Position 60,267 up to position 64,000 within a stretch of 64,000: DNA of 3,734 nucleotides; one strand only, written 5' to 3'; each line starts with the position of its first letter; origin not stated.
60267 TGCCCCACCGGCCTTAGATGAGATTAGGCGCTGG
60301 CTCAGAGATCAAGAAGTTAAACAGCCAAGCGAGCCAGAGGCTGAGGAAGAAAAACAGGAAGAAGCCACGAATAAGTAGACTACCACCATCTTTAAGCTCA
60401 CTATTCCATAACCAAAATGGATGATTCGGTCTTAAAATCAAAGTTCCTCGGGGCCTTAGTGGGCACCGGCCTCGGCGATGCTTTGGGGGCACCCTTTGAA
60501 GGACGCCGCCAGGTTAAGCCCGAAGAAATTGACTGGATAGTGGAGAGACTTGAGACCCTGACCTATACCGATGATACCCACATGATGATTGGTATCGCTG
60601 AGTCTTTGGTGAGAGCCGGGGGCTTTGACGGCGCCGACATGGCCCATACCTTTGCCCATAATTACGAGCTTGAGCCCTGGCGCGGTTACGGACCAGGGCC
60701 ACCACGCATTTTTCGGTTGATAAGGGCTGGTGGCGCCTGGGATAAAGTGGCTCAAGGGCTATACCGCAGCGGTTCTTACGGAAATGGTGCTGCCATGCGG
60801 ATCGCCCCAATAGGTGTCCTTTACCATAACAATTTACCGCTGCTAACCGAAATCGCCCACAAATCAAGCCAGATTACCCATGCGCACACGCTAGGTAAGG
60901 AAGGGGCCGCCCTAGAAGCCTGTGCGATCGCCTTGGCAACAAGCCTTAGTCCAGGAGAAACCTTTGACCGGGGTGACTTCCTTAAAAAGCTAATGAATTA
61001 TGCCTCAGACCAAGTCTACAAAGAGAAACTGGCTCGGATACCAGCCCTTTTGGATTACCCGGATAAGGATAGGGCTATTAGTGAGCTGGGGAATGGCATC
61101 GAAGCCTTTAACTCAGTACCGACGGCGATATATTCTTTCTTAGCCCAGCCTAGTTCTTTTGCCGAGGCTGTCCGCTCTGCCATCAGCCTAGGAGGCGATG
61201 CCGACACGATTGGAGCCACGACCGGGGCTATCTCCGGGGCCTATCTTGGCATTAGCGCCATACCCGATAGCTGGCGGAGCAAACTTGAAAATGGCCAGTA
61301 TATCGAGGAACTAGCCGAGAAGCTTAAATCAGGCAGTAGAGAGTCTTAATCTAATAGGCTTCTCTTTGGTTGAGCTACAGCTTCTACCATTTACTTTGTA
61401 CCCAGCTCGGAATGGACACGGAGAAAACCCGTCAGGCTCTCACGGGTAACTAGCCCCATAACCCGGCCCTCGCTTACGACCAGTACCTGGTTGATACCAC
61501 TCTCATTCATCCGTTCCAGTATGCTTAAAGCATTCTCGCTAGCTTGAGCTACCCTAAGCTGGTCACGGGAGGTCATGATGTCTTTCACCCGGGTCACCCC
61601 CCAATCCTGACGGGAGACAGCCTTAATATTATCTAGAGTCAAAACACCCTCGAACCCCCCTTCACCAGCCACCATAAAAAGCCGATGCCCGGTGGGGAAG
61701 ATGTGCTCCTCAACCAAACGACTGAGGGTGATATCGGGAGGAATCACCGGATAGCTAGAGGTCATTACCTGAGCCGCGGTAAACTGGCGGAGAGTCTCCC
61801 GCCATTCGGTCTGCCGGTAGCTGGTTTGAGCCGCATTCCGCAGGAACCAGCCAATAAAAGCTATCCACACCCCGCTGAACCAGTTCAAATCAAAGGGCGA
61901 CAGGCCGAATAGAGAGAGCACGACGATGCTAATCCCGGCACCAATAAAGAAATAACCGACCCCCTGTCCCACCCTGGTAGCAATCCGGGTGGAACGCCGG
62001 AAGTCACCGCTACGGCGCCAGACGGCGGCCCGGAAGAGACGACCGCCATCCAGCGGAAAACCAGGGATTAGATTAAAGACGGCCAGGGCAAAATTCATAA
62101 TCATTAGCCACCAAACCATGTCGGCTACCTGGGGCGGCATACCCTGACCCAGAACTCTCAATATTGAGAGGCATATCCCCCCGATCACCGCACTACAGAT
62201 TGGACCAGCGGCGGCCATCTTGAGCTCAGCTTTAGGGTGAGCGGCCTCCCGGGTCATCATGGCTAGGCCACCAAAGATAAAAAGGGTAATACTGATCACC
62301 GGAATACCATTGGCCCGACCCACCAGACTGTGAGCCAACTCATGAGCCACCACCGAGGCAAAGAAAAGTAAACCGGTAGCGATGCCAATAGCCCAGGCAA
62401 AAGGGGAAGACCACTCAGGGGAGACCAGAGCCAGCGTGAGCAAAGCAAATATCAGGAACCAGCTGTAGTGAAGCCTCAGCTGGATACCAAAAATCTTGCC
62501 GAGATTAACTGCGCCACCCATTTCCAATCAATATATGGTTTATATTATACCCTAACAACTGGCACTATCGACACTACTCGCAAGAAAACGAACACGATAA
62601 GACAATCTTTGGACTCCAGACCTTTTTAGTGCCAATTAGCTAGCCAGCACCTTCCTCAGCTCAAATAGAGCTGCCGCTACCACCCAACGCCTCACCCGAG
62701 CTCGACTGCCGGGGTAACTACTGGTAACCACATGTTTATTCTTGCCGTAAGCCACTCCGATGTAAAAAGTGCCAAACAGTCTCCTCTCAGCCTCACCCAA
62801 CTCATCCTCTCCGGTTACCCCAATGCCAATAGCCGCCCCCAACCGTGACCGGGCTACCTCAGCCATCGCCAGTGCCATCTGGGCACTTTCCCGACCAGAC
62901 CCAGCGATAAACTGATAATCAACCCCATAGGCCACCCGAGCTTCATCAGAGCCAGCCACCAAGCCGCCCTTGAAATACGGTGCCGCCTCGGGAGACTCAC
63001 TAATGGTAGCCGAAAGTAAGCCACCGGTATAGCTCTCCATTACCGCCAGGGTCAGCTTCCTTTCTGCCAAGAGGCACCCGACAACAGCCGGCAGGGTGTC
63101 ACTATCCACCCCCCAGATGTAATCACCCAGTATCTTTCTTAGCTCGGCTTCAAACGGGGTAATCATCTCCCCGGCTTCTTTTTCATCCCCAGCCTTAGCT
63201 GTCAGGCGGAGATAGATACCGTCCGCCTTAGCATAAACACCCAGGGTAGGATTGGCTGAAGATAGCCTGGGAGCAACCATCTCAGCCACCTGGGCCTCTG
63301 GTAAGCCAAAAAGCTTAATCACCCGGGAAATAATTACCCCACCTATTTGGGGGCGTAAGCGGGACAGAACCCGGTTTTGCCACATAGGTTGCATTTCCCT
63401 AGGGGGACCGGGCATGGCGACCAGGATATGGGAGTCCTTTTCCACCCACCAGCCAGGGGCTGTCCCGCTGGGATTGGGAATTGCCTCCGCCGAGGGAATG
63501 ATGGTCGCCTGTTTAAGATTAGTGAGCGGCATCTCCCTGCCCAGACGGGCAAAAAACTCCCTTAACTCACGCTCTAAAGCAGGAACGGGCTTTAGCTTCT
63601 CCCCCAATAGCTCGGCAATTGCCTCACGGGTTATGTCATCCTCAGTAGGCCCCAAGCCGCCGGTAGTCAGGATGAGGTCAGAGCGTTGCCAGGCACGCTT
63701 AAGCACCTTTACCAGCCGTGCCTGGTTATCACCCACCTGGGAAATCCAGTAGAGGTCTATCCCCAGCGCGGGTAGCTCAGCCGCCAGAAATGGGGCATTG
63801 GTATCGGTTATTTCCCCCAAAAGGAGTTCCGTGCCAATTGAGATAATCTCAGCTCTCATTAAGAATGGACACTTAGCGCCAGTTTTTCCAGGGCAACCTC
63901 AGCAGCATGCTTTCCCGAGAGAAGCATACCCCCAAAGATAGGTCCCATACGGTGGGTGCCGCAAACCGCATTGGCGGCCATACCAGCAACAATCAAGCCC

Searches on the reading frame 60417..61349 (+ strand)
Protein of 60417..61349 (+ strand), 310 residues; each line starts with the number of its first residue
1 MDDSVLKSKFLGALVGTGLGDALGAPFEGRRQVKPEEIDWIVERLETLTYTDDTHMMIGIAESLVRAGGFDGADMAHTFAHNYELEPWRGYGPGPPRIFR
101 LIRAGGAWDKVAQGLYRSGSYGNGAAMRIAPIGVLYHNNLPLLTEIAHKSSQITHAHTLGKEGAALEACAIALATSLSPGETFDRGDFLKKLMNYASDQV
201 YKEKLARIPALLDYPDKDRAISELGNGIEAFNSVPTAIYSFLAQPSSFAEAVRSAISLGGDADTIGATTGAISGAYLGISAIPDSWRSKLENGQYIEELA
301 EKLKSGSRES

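Call 76: find_encoding_contigs(protein=window:60417-61349:+, flank=10000, max_places=3)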
Protein window:60417-61349:+ (310 aa): 1 contig read that carries it; 1 place shown.
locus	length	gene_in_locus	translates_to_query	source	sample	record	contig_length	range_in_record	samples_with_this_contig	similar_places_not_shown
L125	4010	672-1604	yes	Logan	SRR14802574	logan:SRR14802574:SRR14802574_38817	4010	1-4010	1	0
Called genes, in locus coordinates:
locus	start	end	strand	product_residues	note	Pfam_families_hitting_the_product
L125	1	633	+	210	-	?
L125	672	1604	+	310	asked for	PF03747:ADP_ribosyl_GH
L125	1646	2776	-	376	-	PF02163:Peptidase_M50, PF00571:CBS (weak)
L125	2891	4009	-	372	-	?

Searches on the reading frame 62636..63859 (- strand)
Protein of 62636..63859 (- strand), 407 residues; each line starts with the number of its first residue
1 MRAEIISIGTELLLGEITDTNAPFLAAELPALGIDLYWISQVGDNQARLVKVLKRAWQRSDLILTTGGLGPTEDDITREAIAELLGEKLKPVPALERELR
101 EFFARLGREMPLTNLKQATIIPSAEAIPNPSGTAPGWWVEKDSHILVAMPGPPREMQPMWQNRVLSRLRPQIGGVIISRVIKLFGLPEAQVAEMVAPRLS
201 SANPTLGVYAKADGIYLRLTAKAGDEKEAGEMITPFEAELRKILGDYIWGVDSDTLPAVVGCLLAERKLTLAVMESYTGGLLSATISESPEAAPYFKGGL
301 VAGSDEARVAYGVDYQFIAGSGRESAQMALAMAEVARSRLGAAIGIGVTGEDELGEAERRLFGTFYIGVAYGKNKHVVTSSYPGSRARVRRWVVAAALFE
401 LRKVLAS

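Call 75: find_encoding_contigs(protein=window:62636-63859:-, flank=10000, max_places=3)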
Protein window:62636-63859:- (407 aa): no gene with exactly this product is on record in the collection.
